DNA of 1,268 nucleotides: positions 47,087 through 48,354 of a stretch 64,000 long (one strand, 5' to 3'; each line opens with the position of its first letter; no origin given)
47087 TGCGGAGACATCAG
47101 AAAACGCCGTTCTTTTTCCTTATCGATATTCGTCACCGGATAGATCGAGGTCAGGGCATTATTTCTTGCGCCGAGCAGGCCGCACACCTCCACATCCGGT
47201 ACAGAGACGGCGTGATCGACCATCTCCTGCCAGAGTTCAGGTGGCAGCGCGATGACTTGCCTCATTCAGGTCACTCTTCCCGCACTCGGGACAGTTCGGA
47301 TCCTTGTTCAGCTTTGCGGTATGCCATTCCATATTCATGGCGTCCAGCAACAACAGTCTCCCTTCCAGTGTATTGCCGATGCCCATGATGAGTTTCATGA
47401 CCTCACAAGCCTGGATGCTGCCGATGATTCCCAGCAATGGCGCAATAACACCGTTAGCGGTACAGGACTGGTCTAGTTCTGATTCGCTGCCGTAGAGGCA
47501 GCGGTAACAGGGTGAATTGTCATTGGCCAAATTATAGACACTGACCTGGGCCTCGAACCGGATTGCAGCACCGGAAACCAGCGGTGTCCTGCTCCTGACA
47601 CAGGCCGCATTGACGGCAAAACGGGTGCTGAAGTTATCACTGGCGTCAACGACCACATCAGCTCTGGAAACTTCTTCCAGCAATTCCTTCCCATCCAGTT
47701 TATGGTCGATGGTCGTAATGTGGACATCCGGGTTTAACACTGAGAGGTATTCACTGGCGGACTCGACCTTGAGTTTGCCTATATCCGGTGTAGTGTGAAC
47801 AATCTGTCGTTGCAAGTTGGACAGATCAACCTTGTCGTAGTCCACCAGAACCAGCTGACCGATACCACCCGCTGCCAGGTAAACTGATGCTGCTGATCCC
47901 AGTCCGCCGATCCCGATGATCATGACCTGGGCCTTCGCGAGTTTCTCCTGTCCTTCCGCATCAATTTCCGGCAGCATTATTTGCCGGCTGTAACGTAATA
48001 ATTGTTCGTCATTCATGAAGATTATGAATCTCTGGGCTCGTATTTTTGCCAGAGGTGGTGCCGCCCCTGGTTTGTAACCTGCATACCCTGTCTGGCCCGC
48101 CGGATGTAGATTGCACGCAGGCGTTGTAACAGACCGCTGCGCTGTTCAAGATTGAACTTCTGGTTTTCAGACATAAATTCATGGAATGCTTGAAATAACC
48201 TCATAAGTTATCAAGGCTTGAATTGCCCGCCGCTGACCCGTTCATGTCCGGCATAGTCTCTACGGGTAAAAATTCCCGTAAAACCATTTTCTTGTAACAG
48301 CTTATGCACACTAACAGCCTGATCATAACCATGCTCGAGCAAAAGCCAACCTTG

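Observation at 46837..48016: JAMM/MPN+ metalloprotease translationally coupled to MoeB-type E1, with no ubiquitin-like carrier gene nearby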

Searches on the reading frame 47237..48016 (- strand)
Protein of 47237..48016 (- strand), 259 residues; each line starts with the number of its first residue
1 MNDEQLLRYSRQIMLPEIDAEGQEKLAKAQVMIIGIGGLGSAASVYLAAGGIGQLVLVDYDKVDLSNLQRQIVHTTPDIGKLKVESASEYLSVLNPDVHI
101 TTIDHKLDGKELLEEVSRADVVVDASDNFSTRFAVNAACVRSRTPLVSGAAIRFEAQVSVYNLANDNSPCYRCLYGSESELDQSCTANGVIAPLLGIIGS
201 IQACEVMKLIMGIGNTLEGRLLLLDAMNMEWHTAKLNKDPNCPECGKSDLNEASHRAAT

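Call 3: search_protein_families(library=pfam, proteins=[window:47237-48016:-], max_evalue=0.01)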
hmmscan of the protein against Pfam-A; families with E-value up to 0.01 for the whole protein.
window:47237-48016:- (259 aa): 2 families
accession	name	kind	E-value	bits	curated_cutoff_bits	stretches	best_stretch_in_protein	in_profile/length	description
PF00899.27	ThiF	-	1e-77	261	28.1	1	9-243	1-237/238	ThiF family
PF03435.24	Sacchrp_dh_NADP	-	0.00072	20.3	25.1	1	32-190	2-126/129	Saccharopine dehydrogenase NADP binding domain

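Call 4: search_protein_families(library=ncbifam, proteins=[window:47237-48016:-], max_evalue=0.01)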
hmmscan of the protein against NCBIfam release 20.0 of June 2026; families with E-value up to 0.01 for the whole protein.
window:47237-48016:- (259 aa): 25 families
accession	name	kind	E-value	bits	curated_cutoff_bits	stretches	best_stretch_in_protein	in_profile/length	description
NF004281.0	PRK05690.1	subfamily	2.3e-98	328.4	266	1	1-246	5-249/250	molybdopterin-synthase adenylyltransferase MoeB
NF006444.0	PRK08762.1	equivalog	1.8e-92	309.9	449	1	2-248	121-370/387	molybdopterin-synthase adenylyltransferase MoeB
TIGR02355.1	moeB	equivalog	1.3e-86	289.9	376.55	1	6-245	2-240/240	molybdopterin-synthase adenylyltransferase MoeB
NF047750.1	SAMPActivE1UbaA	equivalog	8.4e-77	258.1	450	1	2-251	6-254/270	SAMP-activating enzyme E1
NF005646.0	PRK07411.1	equivalog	9.7e-72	242.2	633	1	2-245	12-255/390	molybdopterin-synthase adenylyltransferase MoeB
TIGR02356.1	adenyl_thiF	equivalog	5.2e-71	238.2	275.25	1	8-210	1-203/203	thiazole biosynthesis adenylyltransferase ThiF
NF005902.0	PRK07878.1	equivalog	7.5e-71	239.1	647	1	3-245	17-263/392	adenylyltransferase/sulfurtransferase MoeZ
NF004111.0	PRK05600.1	equivalog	1.1e-53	182.7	437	1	4-246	17-262/371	ThiF family adenylyltransferase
NF006204.0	PRK08328.1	equivalog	7e-47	159.9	339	1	2-231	3-226/231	hypothetical protein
NF009123.0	PRK12475.1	subfamily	2.5e-46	158.5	510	1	8-248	4-246/338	MoeB/ThiF family adenylyltransferase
NF006395.0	PRK08644.1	equivalog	1.1e-32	113.5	159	1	12-212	14-211/215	sulfur carrier protein ThiS adenylyltransferase ThiF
TIGR02354.1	thiF_fam2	equivalog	6.2e-27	94.8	152.2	1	23-137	16-129/200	thiamine biosynthesis protein ThiF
NF011696.0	PRK15116.1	equivalog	1.1e-20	74.4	304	1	24-150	26-153/268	tRNA cyclic N6-threonylcarbamoyladenosine(37) synthase TcdA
NF006077.0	PRK08223.1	equivalog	2e-20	72.9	266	1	18-165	18-167/296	hypothetical protein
NF011424.0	PRK14851.1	subfamily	6.9e-16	57.4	1170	1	9-130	26-145/679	hypothetical protein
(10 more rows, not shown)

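Call 25: search_solved_structures(query=window:47237-48016:-, max_evalue=1e-20, show_alignments=1)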
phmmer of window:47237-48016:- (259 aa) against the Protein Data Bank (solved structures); distinct sequences matched with E-value up to 1e-20: 17.
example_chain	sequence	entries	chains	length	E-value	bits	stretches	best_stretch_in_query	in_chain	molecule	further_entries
1jw9_B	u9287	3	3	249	3.1e-69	236.7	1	2-247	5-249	MOLYBDOPTERIN BIOSYNTHESIS MOEB PROTEIN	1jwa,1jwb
1zud_1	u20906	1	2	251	4.1e-68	233.1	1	1-250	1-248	Adenylyltransferase thiF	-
1zfn_A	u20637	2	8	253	4.2e-68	233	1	1-250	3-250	Adenylyltransferase thiF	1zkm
6yub_B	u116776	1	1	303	7e-38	134.1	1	2-211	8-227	Adenylyltransferase and sulfurtransferase uba4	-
6yub_A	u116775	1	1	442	1.9e-37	132.6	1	2-211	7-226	Adenylyltransferase and sulfurtransferase uba4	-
6z6s_DDD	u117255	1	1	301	1.6e-36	129.6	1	2-211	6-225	Adenylyltransferase and sulfurtransferase uba4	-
6yuc_D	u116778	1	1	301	1.6e-36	129.6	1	2-211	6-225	Adenylyltransferase and sulfurtransferase uba4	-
3h5a_A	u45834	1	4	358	3.2e-23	86.1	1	22-254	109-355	MccB protein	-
3h5n_A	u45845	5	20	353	1.7e-22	83.7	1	22-247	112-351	MccB protein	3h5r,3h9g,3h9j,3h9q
8se9_A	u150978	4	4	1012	5.2e-22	82.1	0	10-149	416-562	Ubiquitin-like modifier-activating enzyme 7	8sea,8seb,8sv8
8oif_A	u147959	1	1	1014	5.2e-22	82.1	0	10-149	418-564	Ubiquitin-like modifier-activating enzyme 7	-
6om4_A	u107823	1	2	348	5.8e-22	81.9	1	22-246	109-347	MccB protein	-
5tr4_A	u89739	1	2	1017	4.3e-21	79.1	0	8-154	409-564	Ubiquitin-activating enzyme E1 1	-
6nya_A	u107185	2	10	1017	5.7e-21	78.7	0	8-154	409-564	Ubiquitin-activating enzyme E1 1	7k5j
3cmm_A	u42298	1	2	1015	5.7e-21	78.7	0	8-154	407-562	Ubiquitin-activating enzyme E1 1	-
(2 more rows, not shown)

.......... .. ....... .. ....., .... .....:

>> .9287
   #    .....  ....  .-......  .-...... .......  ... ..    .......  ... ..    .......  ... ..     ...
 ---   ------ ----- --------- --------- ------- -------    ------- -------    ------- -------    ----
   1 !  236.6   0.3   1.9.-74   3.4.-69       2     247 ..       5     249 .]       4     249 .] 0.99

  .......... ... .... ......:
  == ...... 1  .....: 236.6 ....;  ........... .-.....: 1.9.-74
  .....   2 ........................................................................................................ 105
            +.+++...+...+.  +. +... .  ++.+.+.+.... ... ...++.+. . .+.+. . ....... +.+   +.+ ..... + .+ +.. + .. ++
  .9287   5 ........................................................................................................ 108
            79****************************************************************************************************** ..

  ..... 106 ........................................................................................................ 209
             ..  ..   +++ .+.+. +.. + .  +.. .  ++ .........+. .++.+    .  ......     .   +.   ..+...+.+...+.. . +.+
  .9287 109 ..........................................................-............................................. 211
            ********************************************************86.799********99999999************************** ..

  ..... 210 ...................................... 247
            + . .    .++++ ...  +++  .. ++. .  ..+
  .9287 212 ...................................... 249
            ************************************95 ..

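Call 71: search_protein_families(library=padloc, proteins=[window:47237-48016:-], max_evalue=0.01)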
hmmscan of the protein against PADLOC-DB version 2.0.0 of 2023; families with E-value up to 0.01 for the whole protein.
window:47237-48016:- (259 aa): 33 families (the best 25 are shown)
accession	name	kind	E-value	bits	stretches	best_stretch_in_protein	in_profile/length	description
PDLC00829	E1-E2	-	9.2e-22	75.7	1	24-147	167-291/426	E1-E2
PDLC00847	E1-E2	-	1.2e-20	71.5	1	24-169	282-427/523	E1-E2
PDLC00855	E1-E2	-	5e-19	66.7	1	22-149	296-429/579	E1-E2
PDLC00828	E1-E2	-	3.8e-16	57.4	1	24-147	171-295/431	E1-E2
PDLC00848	E1-E2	-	5.9e-16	55.9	1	23-127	369-474/607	E1-E2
PDLC00844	E1-E2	-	2.4e-15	54.1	1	23-150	271-399/489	E1-E2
PDLC00837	E1-E2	-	8.6e-15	52.5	1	21-180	318-485/593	E1-E2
PDLC00836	E1-E2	-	3.8e-14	50.2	1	23-143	336-458/602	E1-E2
PDLC00832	E1-E2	-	4.6e-14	49.5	1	22-128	332-439/588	E1-E2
PDLC00842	E1-E2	-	1.1e-13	48.8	1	21-175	298-456/549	E1-E2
PDLC00835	E1-E2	-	1.2e-13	48.4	1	24-147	369-490/778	E1-E2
PDLC00839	E1-E2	-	4.9e-13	46.2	1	23-156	365-498/602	E1-E2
PDLC00857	E1-E2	-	6.4e-13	46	1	25-147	343-463/589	E1-E2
PDLC00840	E1-E2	-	9.2e-13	46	1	24-145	209-332/458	E1-E2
PDLC00830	E1-E2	-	1.6e-12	44.5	1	23-176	305-459/551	E1-E2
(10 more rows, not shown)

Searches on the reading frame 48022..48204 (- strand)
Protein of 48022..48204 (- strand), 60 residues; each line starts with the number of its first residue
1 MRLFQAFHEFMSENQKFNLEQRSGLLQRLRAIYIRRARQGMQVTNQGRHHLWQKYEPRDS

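Call 3: search_protein_families(library=pfam, proteins=[window:48022-48204:-], max_evalue=0.01)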
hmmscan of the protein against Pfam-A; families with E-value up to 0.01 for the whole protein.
window:48022-48204:- (60 aa): 0 families

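Call 4: search_protein_families(library=ncbifam, proteins=[window:48022-48204:-], max_evalue=0.01)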
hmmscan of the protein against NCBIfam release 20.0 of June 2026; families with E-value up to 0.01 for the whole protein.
window:48022-48204:- (60 aa): 0 families

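Call 71: search_protein_families(library=padloc, proteins=[window:48022-48204:-], max_evalue=0.01)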
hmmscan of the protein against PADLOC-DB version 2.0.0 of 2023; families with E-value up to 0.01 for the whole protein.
window:48022-48204:- (60 aa): 0 families
